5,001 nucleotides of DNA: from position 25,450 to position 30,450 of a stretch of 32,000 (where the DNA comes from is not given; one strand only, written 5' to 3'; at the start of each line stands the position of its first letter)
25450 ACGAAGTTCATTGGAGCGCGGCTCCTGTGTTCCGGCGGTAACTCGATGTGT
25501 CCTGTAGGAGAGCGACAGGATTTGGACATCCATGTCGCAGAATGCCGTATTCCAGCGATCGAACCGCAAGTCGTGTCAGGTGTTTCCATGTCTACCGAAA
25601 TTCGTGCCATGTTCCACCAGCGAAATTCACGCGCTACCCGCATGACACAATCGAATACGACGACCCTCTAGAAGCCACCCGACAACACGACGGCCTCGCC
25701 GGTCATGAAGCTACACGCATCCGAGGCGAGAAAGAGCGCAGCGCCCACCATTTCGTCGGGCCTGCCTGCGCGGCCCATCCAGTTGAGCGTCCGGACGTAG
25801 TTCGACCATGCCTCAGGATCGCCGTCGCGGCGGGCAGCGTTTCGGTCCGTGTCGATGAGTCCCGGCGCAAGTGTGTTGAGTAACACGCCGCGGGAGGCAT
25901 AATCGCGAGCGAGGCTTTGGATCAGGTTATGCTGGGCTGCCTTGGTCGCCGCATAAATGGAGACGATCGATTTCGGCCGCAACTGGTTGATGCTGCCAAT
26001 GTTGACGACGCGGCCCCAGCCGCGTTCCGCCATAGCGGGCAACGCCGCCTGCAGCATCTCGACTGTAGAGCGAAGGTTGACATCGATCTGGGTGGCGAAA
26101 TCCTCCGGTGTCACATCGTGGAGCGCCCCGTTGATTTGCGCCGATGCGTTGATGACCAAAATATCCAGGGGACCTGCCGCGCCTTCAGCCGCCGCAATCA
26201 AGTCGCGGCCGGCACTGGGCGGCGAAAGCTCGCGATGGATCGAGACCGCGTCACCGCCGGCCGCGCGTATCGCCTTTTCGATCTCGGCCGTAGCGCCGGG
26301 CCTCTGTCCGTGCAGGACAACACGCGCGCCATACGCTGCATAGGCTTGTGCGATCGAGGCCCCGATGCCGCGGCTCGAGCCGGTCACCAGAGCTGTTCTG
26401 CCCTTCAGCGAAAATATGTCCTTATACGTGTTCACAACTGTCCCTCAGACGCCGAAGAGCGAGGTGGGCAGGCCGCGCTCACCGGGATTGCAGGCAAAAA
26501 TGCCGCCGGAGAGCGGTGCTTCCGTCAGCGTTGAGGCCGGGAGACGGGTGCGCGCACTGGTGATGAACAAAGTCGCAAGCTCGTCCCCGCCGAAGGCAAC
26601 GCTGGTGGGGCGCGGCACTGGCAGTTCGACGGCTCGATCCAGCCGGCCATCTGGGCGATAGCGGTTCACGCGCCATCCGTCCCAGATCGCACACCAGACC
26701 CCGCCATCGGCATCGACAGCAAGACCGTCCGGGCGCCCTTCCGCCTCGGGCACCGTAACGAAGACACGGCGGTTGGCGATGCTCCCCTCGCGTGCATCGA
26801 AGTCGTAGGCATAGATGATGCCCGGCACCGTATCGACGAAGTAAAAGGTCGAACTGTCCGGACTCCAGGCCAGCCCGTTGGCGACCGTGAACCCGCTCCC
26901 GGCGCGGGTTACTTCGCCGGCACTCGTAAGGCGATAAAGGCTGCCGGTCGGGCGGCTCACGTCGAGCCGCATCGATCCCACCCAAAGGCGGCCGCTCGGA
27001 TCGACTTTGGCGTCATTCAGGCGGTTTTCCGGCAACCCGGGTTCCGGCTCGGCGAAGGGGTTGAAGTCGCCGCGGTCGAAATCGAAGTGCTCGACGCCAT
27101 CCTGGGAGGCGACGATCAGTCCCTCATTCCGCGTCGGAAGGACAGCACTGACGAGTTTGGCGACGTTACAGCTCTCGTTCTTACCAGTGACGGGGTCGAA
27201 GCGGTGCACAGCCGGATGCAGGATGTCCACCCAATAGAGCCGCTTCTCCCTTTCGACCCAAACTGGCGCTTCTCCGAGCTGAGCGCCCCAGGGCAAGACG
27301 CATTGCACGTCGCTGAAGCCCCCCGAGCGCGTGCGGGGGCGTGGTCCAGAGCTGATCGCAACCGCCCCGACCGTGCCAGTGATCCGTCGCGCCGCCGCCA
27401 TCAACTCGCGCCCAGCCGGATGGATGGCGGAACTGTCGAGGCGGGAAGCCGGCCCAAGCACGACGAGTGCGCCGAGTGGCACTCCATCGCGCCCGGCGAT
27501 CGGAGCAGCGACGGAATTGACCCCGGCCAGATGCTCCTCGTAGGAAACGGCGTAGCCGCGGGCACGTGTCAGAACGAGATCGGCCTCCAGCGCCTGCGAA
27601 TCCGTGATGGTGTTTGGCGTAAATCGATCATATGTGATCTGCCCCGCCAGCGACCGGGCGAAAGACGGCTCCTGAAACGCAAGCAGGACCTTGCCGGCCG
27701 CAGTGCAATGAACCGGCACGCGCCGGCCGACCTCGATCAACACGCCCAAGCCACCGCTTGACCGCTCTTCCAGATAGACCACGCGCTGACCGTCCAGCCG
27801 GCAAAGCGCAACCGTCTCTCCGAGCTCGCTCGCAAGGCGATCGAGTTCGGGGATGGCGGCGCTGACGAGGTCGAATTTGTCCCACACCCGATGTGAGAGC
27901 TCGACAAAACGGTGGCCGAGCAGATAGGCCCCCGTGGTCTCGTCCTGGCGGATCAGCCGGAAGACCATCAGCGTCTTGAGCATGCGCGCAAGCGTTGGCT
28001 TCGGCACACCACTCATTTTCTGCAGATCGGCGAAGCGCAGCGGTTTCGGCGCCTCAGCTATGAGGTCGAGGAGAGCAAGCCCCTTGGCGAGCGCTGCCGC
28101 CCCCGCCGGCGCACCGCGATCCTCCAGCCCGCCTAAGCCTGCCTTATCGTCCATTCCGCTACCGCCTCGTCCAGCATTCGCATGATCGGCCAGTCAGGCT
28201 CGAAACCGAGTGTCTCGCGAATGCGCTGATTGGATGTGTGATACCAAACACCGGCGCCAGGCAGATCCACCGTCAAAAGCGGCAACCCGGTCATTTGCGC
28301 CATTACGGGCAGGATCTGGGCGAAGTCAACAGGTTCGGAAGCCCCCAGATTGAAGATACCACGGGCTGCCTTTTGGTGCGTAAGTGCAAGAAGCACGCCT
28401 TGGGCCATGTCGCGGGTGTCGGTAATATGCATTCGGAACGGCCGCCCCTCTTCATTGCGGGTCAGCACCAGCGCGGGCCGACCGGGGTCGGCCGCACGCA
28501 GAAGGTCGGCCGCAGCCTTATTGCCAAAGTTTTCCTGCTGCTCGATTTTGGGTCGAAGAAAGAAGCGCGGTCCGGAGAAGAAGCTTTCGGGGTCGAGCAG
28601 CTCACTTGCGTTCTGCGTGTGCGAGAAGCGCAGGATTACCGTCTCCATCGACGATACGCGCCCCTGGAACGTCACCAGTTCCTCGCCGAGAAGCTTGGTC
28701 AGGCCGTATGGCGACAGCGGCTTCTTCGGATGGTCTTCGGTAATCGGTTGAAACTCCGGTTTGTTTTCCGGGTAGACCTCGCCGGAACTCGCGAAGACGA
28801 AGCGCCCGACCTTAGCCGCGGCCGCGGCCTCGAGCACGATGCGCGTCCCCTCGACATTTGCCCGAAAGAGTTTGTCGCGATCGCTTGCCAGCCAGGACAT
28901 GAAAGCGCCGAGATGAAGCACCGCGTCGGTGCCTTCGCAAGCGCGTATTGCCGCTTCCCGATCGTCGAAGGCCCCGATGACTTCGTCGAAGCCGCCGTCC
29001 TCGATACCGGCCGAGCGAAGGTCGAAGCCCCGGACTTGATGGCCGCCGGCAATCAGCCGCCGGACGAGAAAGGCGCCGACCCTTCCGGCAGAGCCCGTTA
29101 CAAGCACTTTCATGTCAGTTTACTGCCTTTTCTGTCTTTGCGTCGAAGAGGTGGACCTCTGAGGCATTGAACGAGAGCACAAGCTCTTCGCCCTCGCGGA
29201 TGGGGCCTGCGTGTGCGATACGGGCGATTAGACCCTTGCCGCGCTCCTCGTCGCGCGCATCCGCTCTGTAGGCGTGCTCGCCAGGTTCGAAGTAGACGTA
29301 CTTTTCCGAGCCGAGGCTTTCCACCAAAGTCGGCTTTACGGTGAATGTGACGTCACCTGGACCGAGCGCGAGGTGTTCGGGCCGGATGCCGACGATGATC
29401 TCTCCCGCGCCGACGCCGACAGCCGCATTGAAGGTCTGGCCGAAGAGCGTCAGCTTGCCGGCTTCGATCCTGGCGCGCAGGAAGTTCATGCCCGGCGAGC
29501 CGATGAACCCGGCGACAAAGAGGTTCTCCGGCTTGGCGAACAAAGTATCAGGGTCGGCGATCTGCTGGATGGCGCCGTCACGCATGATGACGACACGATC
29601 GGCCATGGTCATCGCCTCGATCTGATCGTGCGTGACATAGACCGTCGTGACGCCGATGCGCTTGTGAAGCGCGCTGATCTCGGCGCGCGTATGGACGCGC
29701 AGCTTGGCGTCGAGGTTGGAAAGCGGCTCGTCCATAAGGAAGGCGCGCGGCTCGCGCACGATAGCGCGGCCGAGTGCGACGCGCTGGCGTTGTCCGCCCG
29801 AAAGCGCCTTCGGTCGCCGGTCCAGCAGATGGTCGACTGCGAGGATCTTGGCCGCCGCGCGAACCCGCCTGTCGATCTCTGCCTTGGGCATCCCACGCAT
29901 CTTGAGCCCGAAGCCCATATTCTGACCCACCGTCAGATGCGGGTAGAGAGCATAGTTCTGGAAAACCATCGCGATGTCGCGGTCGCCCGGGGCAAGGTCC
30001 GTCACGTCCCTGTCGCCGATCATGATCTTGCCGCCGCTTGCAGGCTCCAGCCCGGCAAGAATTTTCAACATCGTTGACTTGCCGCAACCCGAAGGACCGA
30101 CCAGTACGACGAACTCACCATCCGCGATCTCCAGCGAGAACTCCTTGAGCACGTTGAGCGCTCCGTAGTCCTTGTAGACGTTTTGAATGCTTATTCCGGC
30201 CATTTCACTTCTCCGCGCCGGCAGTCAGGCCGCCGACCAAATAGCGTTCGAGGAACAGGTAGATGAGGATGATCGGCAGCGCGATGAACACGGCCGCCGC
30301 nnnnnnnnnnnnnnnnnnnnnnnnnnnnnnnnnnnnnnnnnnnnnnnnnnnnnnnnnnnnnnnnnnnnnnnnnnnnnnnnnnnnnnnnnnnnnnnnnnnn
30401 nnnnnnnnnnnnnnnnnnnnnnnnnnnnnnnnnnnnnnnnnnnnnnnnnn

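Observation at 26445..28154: IclR transcription factor and SMP-30-type lactonase encoded as one 569-aa polypeptide inside a sugar-catabolic operon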

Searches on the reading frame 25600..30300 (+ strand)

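Call 18: search_solved_structures(query=L002:16735-17904:-, max_evalue=1e-20)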
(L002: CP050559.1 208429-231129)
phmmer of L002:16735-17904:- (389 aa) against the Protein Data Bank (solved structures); distinct sequences matched with E-value up to 1e-20: 65 (the best 60 are shown).
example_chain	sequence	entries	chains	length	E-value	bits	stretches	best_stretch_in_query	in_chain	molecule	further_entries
4h1z_A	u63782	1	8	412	2.8e-262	872.4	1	1-389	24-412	Enolase Q92Zs5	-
2ppg_A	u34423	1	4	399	4.8e-262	871.6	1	1-389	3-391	Putative isomerase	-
2nql_A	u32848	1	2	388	9.1e-162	541.5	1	3-387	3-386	Isomerase/lactonizing enzyme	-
4dn1_A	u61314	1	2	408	1.1e-161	541.3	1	3-387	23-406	Isomerase/lactonizing enzyme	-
4ggb_A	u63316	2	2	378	1.1e-44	156.1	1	49-382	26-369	Putative uncharacterized protein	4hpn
3rr1_A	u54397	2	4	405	1.5e-36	129.4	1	43-377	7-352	Putative D-galactonate dehydratase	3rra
3stp_A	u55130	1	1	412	6.9e-34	120.6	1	37-318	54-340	Galactonate dehydratase, putative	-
3sjn_A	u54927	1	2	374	1.7e-33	119.3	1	52-381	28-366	Mandelate racemase/muconate lactonizing protein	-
2ox4_A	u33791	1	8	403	4.6e-33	117.8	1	50-378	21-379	Putative mandelate racemase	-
3sqs_A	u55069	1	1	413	1.1e-32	116.6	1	48-318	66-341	mandelate racemase/muconate lactonizing protein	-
3ssz_A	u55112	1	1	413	1.6e-32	116.1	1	32-322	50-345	Mandelate racemase/muconate lactonizing enzyme, N-terminal domain protein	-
2o56_A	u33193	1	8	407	3.3e-32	115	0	198-382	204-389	Putative mandelate racemase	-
2qq6_A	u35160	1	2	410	5.3e-32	114.3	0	188-382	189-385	Mandelate racemase/muconate lactonizing enzyme-like protein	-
5olc_A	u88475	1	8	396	7e-32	114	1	52-378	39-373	Galactonate dehydratase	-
3rcy_A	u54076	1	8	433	1.7e-31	112.7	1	53-379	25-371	Mandelate racemase/muconate lactonizing enzyme-like protein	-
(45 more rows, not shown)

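Call 54: search_solved_structures(query=L002:15437-16702:-, max_evalue=1e-20)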
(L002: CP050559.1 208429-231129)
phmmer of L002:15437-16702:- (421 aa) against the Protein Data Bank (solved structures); distinct sequences matched with E-value up to 1e-20: 0.

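Call 55: search_protein_families(library=ncbifam, proteins=[L002:16735-17904:-, L002:17901-18830:-, L002:18915-19856:+, L002:15437-16702:-], max_evalue=1e-10)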
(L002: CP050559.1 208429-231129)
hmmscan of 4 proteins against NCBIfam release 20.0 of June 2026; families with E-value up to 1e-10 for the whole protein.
L002:16735-17904:- (389 aa): 9 families
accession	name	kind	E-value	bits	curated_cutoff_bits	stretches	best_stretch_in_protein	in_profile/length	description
NF010624.0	PRK14017.1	equivalog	7.6e-52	176.7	311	1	44-378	7-352/382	galactonate dehydratase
NF040790.2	glucon_galact_dh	equivalog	1.1e-43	149.6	750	1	52-377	25-360/390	bifunctional D-gluconate/D-galactonate dehydratase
NF040866.1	AraD_Arch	equivalog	2.3e-40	138.7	650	1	53-377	35-360/372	arabinonate dehydratase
NF047820.1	TalGalacDh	equivalog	9e-39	133.4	500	1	53-384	39-362/371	L-talarate/galactarate dehydratase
NF043051.1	ManoateDhtManD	equivalog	1e-38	133.2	550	2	195-381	191-378/403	D-mannonate dehydratase ManD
NF011654.0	PRK15072.1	subfamily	1e-35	123.4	430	2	195-380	192-378/404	D-galactonate dehydratase family protein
NF011968.0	PRK15440.1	equivalog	7e-29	100.9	393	1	52-323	59-326/395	L-rhamnonate dehydratase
TIGR02534.1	mucon_cyclo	subfamily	1.2e-28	100.3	334.95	1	52-379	29-358/368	muconate/chloromuconate family cycloisomerase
NF043002.1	HProlDhtase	equivalog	1.6e-17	63.4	500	1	48-384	30-360/366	cis-3-hydroxy-L-proline dehydratase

L002:17901-18830:- (309 aa): 2 families
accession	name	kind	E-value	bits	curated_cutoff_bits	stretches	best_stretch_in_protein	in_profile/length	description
TIGR00674.1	dapA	equivalog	2.9e-19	69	206.15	1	12-171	4-162/286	4-hydroxy-tetrahydrodipicolinate synthase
TIGR02313.1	HpaI-NOT-DapA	exception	2.6e-16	59.3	396.7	1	8-168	2-163/294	2,4-dihydroxyhept-2-ene-1,7-dioic acid aldolase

L002:18915-19856:+ (313 aa): 0 families

L002:15437-16702:- (421 aa): 0 families

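Call 68: search_dna_similar(query=L002:16738-17904:-, collection=plasmids, mode=protein, max_rows=40, rows=spread, max_evalue=1e-90)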
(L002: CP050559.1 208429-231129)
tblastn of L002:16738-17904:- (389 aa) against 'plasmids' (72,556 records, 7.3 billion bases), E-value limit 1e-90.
Records with a match: 119; places in all: 119; records where one place covers at least 80% of the query: 118.
Best place of each record, by identity: >=99% 7; 95-99% 35; 90-95% 15; 80-90% 1; 60-80% 50; <60% 11.
By first word of the organism name: Sinorhizobium 57; Agrobacterium 45; Roseibium 4; Labrenzia 3; Chelatococcus 2; Rhizobium 2; Ensifer 1; Microvirga 1; Roseomonas 1; Hyphomicrobiales 1; and 2 more.
By predicted mobility (MOB-suite, as given by PLSDB): conjugative 77; non-mobilizable 31; mobilizable 11.
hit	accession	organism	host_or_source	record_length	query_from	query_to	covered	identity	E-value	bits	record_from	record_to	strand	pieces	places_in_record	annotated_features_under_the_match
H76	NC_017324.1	Sinorhizobium meliloti BL225C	-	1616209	1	384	99%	100.0%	0e+0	723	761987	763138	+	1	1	none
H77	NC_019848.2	Sinorhizobium meliloti GR4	-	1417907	1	384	99%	99.7%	0e+0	723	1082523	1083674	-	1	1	record has no annotation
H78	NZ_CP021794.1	Sinorhizobium meliloti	Medicago sativa,Single Cell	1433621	1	384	99%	99.7%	0e+0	721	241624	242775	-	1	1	none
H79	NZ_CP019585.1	Sinorhizobium meliloti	Medicago arborea,tissue sample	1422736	1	384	99%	98.7%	0e+0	716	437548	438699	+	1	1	record has no annotation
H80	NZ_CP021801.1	Sinorhizobium meliloti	Medicago sativa,Single Cell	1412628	1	384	99%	98.7%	0e+0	716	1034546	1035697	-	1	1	none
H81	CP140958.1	Sinorhizobium meliloti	Medicago lupulina,whole organism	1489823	1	384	99%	98.7%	0e+0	716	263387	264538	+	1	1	mandelate racemase/muconate lactonizing enzyme family protein | dihydrodipicolinate synthase family protein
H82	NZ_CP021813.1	Sinorhizobium meliloti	Medicago truncatula,Single Cell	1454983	1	384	99%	98.4%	0e+0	716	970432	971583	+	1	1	none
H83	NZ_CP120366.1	Sinorhizobium kummerowiae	Kummerowia stipulacea,Pure culture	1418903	1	384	99%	98.4%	0e+0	714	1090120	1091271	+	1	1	none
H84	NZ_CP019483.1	Sinorhizobium meliloti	alfalfa,whole organism,alfalfa nodule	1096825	1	384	99%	98.4%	0e+0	714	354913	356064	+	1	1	record has no annotation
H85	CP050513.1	Sinorhizobium meliloti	Medicago sativa,cell culture,root nodule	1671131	1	384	99%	98.4%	0e+0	714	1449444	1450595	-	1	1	mandelate racemase/muconate lactonizing enzyme family protein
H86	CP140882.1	Sinorhizobium meliloti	Medicago lupulina,whole organism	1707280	1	384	99%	98.4%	0e+0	714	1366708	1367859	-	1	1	mandelate racemase/muconate lactonizing enzyme family protein | dihydrodipicolinate synthase family protein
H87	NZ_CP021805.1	Sinorhizobium meliloti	Medicago truncatula,Single Cell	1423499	1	384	99%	98.4%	0e+0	712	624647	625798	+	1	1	none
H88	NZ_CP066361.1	Sinorhizobium meliloti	Medicago lupulina L.,nodules of ...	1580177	1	384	99%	97.9%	0e+0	712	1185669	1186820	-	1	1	none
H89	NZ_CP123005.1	Sinorhizobium meliloti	Medicago sativa,cell culture,nodules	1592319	1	384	99%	97.9%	0e+0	711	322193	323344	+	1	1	none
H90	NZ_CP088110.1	Sinorhizobium medicae WSM1115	cell culture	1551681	1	389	100%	91.5%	0e+0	677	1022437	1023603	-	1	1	none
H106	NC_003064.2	Agrobacterium fabrum str. C58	-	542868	1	388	100%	64.2%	1e-140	449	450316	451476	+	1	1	mandelate racemase/muconate lactonizing enzyme family protein | dihydrodipicolinate synthase family protein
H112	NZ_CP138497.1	Variovorax boronicumulans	Legume root,PacBio whole genome assembly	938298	4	388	99%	55.1%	5e-124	401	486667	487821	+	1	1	mandelate racemase/muconate lactonizing enzyme family protein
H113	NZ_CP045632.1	Roseibium aggregatum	-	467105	3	387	99%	54.5%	1e-125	406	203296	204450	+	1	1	mandelate racemase/muconate lactonizing enzyme family protein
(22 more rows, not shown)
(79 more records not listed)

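Call 69: get_annotated_region(hit=H112, flank=9000)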
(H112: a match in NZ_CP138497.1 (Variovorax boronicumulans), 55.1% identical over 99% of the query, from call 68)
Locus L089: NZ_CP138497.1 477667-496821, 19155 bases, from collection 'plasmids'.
description: Variovorax boronicumulans strain EBFNA2 plasmid unnamed, complete sequence
organism: Variovorax boronicumulans (NCBI taxid 436515)
taxonomy: Bacteria; Pseudomonadota; Betaproteobacteria; Burkholderiales; Comamonadaceae; Variovorax; Variovorax boronicumulans
host: -; source: Legume root,PacBio whole genome assembly; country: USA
typing (MOB-suite, as given by PLSDB): non-mobilizable; mating-pair formation MPF_T
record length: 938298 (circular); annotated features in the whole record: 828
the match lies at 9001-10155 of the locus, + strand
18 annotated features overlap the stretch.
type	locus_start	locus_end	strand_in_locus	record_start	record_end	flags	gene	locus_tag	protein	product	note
CDS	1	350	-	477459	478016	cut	-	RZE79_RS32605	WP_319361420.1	VOC family protein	-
CDS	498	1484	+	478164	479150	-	-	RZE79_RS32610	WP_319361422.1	tripartite tricarboxylate transporter substrate binding protein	-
CDS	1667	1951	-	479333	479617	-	-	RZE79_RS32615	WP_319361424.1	hypothetical protein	-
CDS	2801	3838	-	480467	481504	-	-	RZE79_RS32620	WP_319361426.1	site-specific integrase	GO:0015074 - DNA integration [Evidence IEA]; GO:0006310 - DNA recombination [Evidence IEA]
CDS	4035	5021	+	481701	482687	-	-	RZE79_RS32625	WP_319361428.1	DNA-binding protein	-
CDS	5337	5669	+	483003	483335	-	-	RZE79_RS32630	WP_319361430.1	helix-turn-helix domain-containing protein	-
CDS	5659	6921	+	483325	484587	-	-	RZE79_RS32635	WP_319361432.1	HipA domain-containing protein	-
CDS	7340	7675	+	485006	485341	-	-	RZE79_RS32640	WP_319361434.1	hypothetical protein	-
CDS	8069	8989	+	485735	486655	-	-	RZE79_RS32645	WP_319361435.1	dihydrodipicolinate synthase family protein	-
CDS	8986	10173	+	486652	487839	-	-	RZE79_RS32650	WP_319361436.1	mandelate racemase/muconate lactonizing enzyme family protein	-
CDS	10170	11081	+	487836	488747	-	-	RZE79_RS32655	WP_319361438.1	2-dehydro-3-deoxygalactonokinase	-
CDS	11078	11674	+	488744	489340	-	-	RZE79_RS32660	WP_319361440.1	2-dehydro-3-deoxy-6-phosphogalactonate aldolase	-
CDS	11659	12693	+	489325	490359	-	-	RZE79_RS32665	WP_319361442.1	tripartite tricarboxylate transporter substrate binding protein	-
CDS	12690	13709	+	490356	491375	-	-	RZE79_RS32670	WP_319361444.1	tripartite tricarboxylate transporter substrate binding protein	-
CDS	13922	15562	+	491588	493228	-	-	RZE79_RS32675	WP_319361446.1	SMP-30/gluconolactonase/LRE family protein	-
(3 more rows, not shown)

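Call 70: get_annotated_region(hit=H113, flank=9000)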
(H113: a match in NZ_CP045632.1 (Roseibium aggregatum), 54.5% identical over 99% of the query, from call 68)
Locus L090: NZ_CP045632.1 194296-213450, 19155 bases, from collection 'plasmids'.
description: Roseibium aggregatum strain ZYF612 plasmid unnamed1, complete sequence
organism: Roseibium aggregatum (NCBI taxid 187304)
taxonomy: Bacteria; Pseudomonadota; Alphaproteobacteria; Hyphomicrobiales; Stappiaceae; Roseibium; Roseibium aggregatum
host: -; source: -; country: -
typing (MOB-suite, as given by PLSDB): non-mobilizable
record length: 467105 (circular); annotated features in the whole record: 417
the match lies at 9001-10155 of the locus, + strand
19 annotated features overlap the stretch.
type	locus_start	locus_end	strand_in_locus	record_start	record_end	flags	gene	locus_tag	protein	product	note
CDS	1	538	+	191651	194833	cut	-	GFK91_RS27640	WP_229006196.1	CusA/CzcA family heavy metal efflux RND transporter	-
CDS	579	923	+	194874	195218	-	-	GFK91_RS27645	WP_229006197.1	copper-binding protein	-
CDS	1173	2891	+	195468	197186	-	-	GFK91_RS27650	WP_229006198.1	SMP-30/gluconolactonase/LRE family protein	-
CDS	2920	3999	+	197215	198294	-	-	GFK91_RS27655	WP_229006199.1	ABC transporter ATP-binding protein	-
CDS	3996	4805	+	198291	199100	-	-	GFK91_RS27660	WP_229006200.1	SDR family oxidoreductase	-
CDS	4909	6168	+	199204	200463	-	-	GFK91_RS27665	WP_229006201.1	sugar ABC transporter substrate-binding protein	-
CDS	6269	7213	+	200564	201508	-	-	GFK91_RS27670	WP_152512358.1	sugar ABC transporter permease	-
CDS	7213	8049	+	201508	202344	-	-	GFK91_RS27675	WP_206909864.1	carbohydrate ABC transporter permease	GO:0008643 - carbohydrate transport [Evidence IEA]; GO:0055085 - transmembrane transport [Evidence IEA]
CDS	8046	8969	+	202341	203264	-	-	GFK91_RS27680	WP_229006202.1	dihydrodipicolinate synthase family protein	-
CDS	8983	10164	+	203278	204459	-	-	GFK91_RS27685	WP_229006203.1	mandelate racemase/muconate lactonizing enzyme family protein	-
CDS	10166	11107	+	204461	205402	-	-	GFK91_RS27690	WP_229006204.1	dihydrodipicolinate synthase family protein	GO:0009436 - glyoxylate catabolic process [Evidence IEA]; GO:0071704 - organic substance metabolic process [Evidence ...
CDS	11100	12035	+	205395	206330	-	-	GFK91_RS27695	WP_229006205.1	2-dehydro-3-deoxygalactonokinase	-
CDS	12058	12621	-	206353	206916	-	-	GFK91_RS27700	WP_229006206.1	AAA family ATPase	-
CDS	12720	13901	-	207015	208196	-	-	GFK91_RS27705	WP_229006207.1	mandelate racemase/muconate lactonizing enzyme family protein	-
CDS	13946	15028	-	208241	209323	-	ugpC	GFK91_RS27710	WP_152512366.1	sn-glycerol-3-phosphate ABC transporter ATP-binding protein UgpC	-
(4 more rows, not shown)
